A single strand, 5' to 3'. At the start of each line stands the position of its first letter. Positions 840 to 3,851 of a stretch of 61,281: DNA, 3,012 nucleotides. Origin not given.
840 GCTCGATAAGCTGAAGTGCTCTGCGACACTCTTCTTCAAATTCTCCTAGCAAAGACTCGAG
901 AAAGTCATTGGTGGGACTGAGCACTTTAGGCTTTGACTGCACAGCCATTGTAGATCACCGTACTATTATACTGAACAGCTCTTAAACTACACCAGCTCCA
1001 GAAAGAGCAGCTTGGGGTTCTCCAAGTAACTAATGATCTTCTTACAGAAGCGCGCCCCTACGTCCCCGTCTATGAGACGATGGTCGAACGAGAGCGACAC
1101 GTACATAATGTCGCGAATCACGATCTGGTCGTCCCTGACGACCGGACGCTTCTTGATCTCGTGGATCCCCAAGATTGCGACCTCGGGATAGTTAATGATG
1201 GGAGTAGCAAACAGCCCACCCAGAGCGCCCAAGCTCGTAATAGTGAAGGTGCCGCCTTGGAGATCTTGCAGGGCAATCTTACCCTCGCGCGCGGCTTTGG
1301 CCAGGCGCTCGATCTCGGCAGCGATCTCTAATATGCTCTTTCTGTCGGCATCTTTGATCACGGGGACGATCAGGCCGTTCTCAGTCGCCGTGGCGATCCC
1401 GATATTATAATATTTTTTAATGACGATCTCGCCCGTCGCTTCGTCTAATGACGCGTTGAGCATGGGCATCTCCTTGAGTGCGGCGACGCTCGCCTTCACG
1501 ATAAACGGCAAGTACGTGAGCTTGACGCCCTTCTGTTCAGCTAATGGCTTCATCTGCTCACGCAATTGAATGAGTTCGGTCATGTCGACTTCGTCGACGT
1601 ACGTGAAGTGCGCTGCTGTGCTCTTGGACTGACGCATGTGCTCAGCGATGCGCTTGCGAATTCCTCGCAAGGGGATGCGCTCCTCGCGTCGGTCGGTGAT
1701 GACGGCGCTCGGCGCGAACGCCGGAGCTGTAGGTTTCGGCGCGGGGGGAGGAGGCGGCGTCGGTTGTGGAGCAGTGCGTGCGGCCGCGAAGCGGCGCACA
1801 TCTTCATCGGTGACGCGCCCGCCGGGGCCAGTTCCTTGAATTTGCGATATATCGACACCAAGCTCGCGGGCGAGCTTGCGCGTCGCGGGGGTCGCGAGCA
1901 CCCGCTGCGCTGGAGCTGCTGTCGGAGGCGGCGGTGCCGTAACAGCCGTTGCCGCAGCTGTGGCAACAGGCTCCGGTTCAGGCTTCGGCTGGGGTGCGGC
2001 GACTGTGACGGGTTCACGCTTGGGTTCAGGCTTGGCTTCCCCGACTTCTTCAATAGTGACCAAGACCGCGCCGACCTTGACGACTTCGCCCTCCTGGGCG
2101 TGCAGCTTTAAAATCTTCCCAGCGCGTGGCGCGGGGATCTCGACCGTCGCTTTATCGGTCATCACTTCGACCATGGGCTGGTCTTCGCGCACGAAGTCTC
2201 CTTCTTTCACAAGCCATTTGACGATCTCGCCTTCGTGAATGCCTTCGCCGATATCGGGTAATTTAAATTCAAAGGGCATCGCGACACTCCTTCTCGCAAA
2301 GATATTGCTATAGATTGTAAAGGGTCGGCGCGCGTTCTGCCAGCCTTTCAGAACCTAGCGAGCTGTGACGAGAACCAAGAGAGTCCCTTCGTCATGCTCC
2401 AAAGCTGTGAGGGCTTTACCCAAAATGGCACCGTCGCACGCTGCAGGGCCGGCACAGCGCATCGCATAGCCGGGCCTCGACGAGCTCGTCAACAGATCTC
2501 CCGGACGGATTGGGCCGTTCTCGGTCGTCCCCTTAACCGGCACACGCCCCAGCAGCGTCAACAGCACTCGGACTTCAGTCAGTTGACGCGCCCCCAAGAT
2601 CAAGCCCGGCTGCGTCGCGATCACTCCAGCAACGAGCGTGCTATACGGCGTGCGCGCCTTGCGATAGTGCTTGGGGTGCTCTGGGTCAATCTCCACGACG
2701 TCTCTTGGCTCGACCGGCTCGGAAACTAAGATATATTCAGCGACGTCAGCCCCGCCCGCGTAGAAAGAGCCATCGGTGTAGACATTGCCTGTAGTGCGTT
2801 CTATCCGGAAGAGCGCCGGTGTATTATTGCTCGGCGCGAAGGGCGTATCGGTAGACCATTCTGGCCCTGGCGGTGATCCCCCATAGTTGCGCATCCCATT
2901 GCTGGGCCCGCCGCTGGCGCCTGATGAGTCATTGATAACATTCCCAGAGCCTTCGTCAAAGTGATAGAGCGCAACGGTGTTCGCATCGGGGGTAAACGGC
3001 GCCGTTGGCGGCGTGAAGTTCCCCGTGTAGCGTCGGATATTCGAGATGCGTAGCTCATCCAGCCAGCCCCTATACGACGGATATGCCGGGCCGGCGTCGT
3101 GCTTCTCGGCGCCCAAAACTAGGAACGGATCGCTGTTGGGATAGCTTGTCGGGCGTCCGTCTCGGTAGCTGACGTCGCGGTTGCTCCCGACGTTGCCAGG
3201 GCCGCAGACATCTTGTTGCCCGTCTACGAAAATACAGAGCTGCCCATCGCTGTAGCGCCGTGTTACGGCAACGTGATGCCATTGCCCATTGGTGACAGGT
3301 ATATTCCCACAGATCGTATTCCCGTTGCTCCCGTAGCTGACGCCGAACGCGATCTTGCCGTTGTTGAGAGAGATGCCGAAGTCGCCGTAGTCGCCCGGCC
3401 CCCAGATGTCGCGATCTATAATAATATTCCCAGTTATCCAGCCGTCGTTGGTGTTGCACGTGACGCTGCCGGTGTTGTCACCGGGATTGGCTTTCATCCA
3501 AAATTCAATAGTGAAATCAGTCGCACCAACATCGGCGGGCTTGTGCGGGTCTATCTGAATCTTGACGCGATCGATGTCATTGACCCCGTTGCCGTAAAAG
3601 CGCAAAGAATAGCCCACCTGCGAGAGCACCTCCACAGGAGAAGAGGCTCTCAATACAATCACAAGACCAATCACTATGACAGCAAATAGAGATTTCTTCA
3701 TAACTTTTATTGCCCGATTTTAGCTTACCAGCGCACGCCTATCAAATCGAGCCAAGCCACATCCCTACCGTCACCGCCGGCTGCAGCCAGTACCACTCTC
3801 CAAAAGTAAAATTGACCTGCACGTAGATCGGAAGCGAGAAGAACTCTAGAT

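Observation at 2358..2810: Two unrelated secreted proteins share a 151-aa C-terminal module that resembles a phage tail-fibre/appendage intramolecular-chaperone autocleavage domain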

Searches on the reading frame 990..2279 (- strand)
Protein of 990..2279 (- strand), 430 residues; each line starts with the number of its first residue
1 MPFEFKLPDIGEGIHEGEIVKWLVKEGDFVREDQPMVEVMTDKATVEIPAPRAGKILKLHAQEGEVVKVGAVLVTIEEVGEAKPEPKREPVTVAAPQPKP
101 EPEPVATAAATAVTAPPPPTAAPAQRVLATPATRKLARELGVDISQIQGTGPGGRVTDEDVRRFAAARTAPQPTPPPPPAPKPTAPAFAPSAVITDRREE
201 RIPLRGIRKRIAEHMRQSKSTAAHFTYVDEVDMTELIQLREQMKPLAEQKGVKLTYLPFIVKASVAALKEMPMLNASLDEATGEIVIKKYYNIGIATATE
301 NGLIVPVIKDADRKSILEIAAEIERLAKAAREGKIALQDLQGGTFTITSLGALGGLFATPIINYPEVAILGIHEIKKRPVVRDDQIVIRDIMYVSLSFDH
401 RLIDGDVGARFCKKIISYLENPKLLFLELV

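Call 69: search_protein_families(library=pfam, proteins=[window:990-2279:-], max_evalue=0.00001)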
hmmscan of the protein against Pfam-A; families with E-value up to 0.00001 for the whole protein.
window:990-2279:- (430 aa): 4 families
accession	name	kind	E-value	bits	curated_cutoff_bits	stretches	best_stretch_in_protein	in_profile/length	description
PF00198.28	2-oxoacid_dh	-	4.7e-98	327.7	23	1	198-427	3-232/232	2-oxoacid dehydrogenases acyltransferase (catalytic domain)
PF00364.28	Biotin_lipoyl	-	3.3e-23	81.7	22.1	1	4-76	2-73/73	Biotin-requiring enzyme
PF02817.22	E3_binding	-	9.8e-19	67.7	23.7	1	127-162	1-36/36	e3 binding domain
PF13533.13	Biotin_lipoyl_2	-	5.3e-06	26.6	29.8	0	48-77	3-32/32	Biotin-lipoyl like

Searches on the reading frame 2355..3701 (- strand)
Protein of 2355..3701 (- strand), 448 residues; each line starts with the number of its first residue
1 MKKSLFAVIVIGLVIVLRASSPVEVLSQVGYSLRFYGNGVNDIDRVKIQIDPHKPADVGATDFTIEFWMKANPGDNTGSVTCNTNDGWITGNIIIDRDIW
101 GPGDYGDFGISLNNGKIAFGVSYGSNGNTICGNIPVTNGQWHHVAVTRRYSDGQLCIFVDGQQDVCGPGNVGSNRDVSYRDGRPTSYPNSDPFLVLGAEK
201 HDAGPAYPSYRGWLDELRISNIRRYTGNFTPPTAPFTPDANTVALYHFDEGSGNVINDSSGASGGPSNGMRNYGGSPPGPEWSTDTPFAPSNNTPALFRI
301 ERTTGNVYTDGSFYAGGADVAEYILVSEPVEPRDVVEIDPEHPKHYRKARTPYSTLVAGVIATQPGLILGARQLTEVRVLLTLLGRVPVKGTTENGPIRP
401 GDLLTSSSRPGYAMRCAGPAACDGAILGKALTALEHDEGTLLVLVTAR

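Call 4: search_protein_families(library=pfam, proteins=[window:2358-3701:-], max_evalue=1)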
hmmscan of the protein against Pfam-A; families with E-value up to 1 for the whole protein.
window:2358-3701:- (448 aa): 5 families
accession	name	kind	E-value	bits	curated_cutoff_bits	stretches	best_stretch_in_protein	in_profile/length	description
PF13385.13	Laminin_G_3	-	1.5e-11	45.1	27.6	1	56-221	12-142/151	Concanavalin A-like lectin/glucanases superfamily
PF02210.31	Laminin_G_2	-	3.5e-07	31.2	22.9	1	108-221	21-125/126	Laminin G domain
PF00054.30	Laminin_G_1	-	1.6e-05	25.5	24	1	108-175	22-87/131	Laminin G domain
PF07953.20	Toxin_R_bind_N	-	0.02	15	23.8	1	45-162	38-146/191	Clostridium neurotoxin, N-terminal receptor binding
PF14099.13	Polysacc_lyase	-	0.032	14.5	29.9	1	110-165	106-171/210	Polysaccharide lyase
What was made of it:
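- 3039..3536 (-): LamG / concanavalin-like passenger domain (residues 56-221) of carrier 1. PF13385, E 1.5e-11 (call 4)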

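Call 76: find_encoding_contigs(protein=window:2355-3701:-, flank=2000, max_places=4)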
Protein window:2355-3701:- (448 aa): no gene with exactly this product is on record in the collection.
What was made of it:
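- Tried and rejected: find_encoding_contigs for the LamG protein returned 'not on record' (call 76), so the source genome is inferred only from relatives.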
